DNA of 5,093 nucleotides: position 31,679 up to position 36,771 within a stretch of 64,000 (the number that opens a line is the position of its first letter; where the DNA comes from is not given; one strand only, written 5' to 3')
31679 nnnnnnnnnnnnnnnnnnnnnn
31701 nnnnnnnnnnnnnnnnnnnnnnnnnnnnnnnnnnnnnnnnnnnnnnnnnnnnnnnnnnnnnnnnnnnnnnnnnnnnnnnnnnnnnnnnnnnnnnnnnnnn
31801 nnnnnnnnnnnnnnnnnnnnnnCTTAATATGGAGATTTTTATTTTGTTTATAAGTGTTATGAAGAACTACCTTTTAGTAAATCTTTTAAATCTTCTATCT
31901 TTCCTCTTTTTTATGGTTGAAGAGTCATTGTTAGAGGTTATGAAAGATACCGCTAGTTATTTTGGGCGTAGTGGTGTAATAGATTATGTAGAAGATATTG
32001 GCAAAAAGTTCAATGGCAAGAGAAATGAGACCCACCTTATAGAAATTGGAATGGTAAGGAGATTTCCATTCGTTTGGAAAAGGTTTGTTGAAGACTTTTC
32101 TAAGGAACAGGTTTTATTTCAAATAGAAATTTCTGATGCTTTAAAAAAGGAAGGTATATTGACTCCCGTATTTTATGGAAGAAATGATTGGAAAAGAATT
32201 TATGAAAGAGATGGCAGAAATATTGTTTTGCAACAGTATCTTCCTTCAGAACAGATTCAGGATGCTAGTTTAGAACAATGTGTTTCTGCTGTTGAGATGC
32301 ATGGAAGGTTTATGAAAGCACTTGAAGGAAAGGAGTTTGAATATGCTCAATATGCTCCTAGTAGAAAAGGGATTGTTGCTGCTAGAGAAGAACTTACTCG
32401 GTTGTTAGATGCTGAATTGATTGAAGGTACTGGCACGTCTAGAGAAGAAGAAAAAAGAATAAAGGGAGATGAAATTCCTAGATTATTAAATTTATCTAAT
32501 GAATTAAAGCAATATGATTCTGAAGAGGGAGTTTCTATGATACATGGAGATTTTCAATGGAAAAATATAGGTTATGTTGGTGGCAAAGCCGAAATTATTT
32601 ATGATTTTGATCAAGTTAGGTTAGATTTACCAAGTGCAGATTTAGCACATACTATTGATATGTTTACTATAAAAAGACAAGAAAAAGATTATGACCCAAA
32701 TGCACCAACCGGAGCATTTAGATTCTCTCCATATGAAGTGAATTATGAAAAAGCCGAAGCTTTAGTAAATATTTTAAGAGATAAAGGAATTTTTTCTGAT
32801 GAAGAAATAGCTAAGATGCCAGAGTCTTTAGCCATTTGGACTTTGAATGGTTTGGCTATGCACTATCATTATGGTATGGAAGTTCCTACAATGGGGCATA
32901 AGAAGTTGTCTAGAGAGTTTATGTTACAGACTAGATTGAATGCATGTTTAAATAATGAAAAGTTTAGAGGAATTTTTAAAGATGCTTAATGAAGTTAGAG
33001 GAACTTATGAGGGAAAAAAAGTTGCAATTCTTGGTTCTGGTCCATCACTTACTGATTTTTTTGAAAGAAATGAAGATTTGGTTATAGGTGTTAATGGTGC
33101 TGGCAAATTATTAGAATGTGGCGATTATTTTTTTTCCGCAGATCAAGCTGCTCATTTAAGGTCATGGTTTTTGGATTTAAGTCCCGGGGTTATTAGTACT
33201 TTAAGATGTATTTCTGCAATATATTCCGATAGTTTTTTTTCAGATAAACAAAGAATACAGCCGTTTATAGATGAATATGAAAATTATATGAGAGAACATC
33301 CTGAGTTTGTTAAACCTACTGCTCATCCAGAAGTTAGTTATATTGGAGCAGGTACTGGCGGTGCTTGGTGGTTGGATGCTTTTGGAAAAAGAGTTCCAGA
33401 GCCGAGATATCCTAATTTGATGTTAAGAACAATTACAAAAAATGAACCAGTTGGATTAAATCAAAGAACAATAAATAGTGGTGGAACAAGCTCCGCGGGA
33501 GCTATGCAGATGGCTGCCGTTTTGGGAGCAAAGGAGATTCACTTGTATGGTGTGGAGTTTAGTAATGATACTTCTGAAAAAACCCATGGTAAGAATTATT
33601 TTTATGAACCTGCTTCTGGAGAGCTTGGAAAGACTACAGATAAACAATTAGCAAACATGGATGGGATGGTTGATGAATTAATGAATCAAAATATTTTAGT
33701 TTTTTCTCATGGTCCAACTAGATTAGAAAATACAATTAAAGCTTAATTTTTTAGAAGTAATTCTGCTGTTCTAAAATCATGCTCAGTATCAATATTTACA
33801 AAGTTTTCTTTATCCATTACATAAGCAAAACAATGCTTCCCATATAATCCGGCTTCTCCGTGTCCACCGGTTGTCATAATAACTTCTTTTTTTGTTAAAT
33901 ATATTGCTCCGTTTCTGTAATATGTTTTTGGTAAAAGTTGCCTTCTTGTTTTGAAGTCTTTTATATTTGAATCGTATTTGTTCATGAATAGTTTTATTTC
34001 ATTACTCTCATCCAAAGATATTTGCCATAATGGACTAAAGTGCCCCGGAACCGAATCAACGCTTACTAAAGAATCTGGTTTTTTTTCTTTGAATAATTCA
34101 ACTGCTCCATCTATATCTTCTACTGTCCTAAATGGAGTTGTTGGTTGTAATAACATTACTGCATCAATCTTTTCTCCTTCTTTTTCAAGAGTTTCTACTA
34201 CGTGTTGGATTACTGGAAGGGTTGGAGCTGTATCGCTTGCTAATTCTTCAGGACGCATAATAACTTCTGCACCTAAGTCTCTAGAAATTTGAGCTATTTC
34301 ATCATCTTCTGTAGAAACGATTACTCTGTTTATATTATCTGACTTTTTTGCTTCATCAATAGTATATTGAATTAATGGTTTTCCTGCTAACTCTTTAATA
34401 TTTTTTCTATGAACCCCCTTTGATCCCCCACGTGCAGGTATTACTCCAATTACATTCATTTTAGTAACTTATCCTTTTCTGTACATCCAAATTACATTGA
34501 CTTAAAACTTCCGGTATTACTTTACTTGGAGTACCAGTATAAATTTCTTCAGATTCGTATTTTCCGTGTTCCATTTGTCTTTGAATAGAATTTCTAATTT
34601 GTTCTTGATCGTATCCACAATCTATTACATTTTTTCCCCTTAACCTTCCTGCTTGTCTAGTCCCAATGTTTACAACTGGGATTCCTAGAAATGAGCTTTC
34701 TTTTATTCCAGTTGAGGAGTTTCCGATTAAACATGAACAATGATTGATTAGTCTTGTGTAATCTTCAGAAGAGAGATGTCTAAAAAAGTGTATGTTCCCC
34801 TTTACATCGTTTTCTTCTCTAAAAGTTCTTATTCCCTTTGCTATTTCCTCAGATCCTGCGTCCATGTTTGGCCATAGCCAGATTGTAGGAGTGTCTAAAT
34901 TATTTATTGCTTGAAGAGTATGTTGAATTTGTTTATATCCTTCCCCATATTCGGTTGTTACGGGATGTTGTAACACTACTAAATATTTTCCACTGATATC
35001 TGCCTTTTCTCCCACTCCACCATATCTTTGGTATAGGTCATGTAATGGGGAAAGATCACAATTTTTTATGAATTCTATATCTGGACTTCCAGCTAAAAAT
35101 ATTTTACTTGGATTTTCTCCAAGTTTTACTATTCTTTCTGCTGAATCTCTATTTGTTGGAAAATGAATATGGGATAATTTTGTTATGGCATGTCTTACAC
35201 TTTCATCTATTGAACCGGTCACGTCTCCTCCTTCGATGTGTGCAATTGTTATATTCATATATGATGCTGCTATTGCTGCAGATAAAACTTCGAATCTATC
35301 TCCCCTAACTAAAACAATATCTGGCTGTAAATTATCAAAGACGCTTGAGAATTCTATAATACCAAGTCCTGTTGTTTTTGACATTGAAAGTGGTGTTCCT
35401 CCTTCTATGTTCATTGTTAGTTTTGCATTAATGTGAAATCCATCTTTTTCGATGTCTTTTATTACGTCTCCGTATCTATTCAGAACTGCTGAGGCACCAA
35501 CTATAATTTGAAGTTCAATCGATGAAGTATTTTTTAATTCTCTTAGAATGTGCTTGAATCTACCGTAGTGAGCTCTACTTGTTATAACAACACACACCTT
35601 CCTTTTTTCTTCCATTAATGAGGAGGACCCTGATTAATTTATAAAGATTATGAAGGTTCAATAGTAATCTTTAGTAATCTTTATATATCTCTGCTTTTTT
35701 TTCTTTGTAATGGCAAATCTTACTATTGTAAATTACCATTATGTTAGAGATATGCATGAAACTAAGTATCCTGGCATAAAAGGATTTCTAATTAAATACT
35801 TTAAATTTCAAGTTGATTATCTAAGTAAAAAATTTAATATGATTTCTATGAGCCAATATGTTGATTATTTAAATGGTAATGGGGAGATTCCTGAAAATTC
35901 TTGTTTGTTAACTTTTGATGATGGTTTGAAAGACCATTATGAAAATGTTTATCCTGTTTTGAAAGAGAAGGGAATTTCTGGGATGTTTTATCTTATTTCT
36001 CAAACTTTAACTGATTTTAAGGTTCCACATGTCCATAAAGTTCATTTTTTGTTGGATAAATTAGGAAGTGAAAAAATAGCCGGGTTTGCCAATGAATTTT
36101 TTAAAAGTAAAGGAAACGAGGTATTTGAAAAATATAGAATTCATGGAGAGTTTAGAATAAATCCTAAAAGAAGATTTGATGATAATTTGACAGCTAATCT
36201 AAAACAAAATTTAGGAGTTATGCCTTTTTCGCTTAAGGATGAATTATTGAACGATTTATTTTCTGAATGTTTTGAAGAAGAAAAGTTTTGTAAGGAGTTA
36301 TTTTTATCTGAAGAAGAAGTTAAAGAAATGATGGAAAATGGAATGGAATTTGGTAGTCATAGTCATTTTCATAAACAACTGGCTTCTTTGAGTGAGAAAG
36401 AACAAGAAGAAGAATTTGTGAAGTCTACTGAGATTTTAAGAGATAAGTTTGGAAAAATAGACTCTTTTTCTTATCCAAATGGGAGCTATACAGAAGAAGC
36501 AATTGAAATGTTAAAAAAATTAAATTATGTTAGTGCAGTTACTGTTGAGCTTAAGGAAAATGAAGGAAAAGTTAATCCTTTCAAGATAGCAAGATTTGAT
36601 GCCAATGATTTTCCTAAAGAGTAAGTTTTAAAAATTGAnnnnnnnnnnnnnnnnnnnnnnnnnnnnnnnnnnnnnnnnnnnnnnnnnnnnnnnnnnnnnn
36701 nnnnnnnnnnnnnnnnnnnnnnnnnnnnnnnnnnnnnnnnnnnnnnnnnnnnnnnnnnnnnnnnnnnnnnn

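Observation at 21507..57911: A ~36-kb glycan super-locus combines four bacterial-type activated-donor pathways next to aglB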

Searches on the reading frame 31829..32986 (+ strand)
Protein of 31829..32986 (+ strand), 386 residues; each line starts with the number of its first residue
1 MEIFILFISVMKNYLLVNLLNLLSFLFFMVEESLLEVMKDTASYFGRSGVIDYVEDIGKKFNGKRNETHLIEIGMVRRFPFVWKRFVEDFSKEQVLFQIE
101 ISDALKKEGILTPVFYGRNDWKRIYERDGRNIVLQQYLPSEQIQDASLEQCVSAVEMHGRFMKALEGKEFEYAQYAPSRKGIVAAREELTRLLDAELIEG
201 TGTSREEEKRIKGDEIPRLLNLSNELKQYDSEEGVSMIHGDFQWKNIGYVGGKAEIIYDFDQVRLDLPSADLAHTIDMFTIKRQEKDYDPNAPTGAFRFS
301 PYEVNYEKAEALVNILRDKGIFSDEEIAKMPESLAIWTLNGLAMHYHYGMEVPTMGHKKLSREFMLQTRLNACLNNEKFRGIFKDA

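Call 4: search_protein_families(library=pfam, proteins=[window:31829-32986:+], max_evalue=0.001)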
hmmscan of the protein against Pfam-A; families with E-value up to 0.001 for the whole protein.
window:31829-32986:+ (386 aa): 1 family
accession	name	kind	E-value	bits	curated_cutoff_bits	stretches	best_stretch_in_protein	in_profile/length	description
PF01636.29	APH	-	1e-06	29.1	23.2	1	81-286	23-220/239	Phosphotransferase enzyme family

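Call 13: search_protein_families(library=ncbifam, proteins=[window:31829-32986:+], max_evalue=0.001)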
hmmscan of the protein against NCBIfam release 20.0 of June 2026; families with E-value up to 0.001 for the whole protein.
window:31829-32986:+ (386 aa): 2 families
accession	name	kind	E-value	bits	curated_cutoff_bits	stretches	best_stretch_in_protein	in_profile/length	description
NF003558.0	PRK05231.1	equivalog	9.7e-08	31.3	271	1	87-334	53-270/322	homoserine kinase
TIGR02906.1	spore_CotS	subfamily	2.5e-05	23.4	172.7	1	230-280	183-232/314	CotS family spore coat protein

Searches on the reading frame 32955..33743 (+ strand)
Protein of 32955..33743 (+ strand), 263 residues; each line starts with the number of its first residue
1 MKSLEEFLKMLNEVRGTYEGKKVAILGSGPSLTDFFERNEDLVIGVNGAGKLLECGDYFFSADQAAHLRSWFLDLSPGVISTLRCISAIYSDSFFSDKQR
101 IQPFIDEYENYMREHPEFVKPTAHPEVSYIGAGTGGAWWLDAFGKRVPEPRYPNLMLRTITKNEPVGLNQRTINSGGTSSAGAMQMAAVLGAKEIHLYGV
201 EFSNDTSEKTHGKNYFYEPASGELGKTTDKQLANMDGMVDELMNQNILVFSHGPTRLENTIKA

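Call 4: search_protein_families(library=pfam, proteins=[window:32955-33743:+], max_evalue=0.001)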
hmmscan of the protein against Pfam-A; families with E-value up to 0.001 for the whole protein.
window:32955-33743:+ (263 aa): 1 family
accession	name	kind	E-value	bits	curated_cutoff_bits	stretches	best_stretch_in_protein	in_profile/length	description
PF01973.23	MptE-like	-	2.8e-07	30.9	34.6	0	168-204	132-168/171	6-hydroxymethylpterin diphosphokinase MptE-like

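Call 13: search_protein_families(library=ncbifam, proteins=[window:32955-33743:+], max_evalue=0.001)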
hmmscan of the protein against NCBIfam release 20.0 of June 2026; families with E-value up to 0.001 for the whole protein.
window:32955-33743:+ (263 aa): 0 families

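Call 52: search_protein_families(library=pfam, proteins=[window:32955-33743:+], max_evalue=5)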
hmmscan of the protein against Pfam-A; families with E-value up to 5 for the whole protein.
window:32955-33743:+ (263 aa): 1 family
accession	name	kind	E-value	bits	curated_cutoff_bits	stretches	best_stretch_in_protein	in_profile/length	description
PF01973.23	MptE-like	-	2.8e-07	30.9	34.6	2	168-204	132-168/171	6-hydroxymethylpterin diphosphokinase MptE-like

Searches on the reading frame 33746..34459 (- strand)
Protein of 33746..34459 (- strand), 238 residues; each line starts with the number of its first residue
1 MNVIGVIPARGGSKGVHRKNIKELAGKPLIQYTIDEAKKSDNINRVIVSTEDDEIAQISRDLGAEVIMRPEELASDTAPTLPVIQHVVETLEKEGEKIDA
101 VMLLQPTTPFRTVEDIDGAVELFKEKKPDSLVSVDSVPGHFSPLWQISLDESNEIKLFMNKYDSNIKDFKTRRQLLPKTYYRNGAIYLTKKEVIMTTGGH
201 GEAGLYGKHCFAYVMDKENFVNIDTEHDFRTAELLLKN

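Call 4: search_protein_families(library=pfam, proteins=[window:33746-34459:-], max_evalue=0.001)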
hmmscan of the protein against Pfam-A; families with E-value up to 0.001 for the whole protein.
window:33746-34459:- (238 aa): 3 families
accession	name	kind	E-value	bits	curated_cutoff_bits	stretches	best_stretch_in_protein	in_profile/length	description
PF02348.25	CTP_transf_3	-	1.5e-26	94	22.6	1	4-142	1-133/217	Cytidylyltransferase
PF12804.13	NTP_transf_3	-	1.8e-05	25.4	27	1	18-132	15-120/160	MobA-like NTP transferase domain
PF01128.25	IspD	-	0.00082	19.6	27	0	5-61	3-62/221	2-C-methyl-D-erythritol 4-phosphate cytidylyltransferase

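Call 13: search_protein_families(library=ncbifam, proteins=[window:33746-34459:-], max_evalue=0.001)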
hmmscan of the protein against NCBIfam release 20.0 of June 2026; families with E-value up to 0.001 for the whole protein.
window:33746-34459:- (238 aa): 9 families
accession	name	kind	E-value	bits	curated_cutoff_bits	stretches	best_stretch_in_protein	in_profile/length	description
TIGR03584.1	PseF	equivalog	4.6e-47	160.5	205.7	1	4-236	1-220/222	pseudaminic acid cytidylyltransferase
NF003952.0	PRK05450.1-5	subfamily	2.1e-20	72.9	193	1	1-134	1-124/250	3-deoxy-manno-octulosonate cytidylyltransferase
NF009905.0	PRK13368.1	subfamily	7.7e-17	61.4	255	1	1-127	1-118/243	3-deoxy-manno-octulosonate cytidylyltransferase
NF003950.0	PRK05450.1-3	subfamily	2.1e-16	60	234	1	1-127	1-121/248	3-deoxy-manno-octulosonate cytidylyltransferase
NF003948.0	PRK05450.1-1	equivalog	1.8e-12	47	281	1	2-129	5-126/248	3-deoxy-manno-octulosonate cytidylyltransferase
TIGR00466.1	kdsB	equivalog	4.3e-11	42.7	155.2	1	3-87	3-86/241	3-deoxy-manno-octulosonate cytidylyltransferase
NF001457.0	PRK00317.1-3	equivalog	0.00012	21.7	164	1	18-67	18-66/200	molybdenum cofactor guanylyltransferase MobA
TIGR00454.1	TIGR00454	hypoth_equivalog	0.00018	21.4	174.7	0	10-51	10-50/183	TIGR00454 family protein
TIGR00453.1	ispD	equivalog_domain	0.00021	20.8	181.3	1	6-64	3-64/219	2-C-methyl-D-erythritol 4-phosphate cytidylyltransferase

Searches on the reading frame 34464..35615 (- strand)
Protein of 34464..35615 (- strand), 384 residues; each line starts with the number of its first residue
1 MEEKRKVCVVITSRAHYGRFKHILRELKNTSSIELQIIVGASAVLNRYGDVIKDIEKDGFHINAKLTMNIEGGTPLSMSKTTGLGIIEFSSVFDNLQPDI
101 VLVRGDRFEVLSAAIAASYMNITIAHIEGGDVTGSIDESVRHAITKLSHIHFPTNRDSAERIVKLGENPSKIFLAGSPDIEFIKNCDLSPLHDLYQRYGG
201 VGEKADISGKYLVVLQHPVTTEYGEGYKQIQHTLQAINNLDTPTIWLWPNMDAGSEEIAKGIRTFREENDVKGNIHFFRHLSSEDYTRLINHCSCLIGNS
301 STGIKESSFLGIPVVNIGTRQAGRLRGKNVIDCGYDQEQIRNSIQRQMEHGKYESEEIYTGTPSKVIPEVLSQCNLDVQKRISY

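Call 4: search_protein_families(library=pfam, proteins=[window:34464-35615:-], max_evalue=0.001)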
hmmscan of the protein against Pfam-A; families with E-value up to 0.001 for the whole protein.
window:34464-35615:- (384 aa): 1 family
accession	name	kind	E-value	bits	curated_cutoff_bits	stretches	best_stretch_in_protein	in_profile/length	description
PF02350.25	Epimerase_2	-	2.5e-74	250.6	30.6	1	25-354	1-324/347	UDP-N-acetylglucosamine 2-epimerase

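Call 13: search_protein_families(library=ncbifam, proteins=[window:34464-35615:-], max_evalue=0.001)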
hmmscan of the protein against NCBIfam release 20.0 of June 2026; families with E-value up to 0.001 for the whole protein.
window:34464-35615:- (384 aa): 2 families
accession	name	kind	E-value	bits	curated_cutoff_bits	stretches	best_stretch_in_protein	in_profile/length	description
TIGR03568.1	NeuC_NnaA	equivalog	5.5e-122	407.2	235.9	1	5-356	1-344/365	UDP-N-acetylglucosamine 2-epimerase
TIGR00236.1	wecB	equivalog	1.8e-21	76.7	210.15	1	6-349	2-334/366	non-hydrolyzing UDP-N-acetylglucosamine 2-epimerase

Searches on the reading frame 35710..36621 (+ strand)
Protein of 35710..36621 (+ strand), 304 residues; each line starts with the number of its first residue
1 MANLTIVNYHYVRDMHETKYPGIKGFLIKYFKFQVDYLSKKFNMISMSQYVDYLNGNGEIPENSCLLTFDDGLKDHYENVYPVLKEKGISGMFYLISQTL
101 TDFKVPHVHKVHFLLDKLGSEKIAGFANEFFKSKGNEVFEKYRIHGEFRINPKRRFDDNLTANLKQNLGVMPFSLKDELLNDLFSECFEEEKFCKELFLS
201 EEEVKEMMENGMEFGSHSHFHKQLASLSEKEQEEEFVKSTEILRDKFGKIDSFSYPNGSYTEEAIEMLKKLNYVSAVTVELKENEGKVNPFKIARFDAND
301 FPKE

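Call 4: search_protein_families(library=pfam, proteins=[window:35710-36621:+], max_evalue=0.001)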
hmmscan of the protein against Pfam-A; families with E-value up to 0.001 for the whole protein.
window:35710-36621:+ (304 aa): 1 family
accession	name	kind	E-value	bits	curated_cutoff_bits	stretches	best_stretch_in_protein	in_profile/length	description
PF01522.26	Polysacc_deac_1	-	1.5e-24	86.8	23.1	2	201-274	48-122/124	Polysaccharide deacetylase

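Call 14: search_protein_families(library=ncbifam, proteins=[window:35710-36621:+], max_evalue=0.001)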
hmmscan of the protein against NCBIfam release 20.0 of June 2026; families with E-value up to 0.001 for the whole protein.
window:35710-36621:+ (304 aa): 9 families
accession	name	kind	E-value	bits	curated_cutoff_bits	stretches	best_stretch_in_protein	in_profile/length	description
TIGR03938.2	deacetyl_PgaB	equivalog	1.6e-18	66.3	321.9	1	4-100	3-101/621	poly-beta-1,6-N-acetyl-D-glucosamine N-deacetylase PgaB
TIGR02764.1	spore_ybaN_pdaB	equivalog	5.1e-12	46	237.4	1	202-274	49-122/191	polysaccharide deacetylase family sporulation protein PdaB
TIGR03933.1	PIA_icaB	equivalog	1.1e-10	41.5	248.35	2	29-101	38-110/245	intercellular adhesin biosynthesis polysaccharide N-deacetylase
TIGR02884.1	spore_pdaA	equivalog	3.3e-09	36.8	298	1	201-275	79-155/224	delta-lactam-biosynthetic de-N-acetylase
NF011177.0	PRK14582.1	equivalog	3.4e-08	32.2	923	1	33-87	76-131/671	poly-beta-1,6-N-acetyl-D-glucosamine N-deacetylase PgaB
NF011176.0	PRK14581.1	equivalog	5.5e-07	28.1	1091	1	7-93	52-137/673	poly-beta-1,6-N-acetyl-D-glucosamine N-deacetylase PgaB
NF045821.1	PgAcgDacpgdA1_Bac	equivalog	7.4e-07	28.3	400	1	203-272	132-202/282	peptidoglycan-N-acetylglucosamine deacetylase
TIGR02873.1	spore_ylxY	hypoth_equivalog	1.3e-05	24.6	391.5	1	202-271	128-198/268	probable sporulation protein, polysaccharide deacetylase family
NF050820.1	PolSacchBiosHfsH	equivalog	0.00075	19.2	400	0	200-278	82-162/249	oligosaccharide deacetylase HfsH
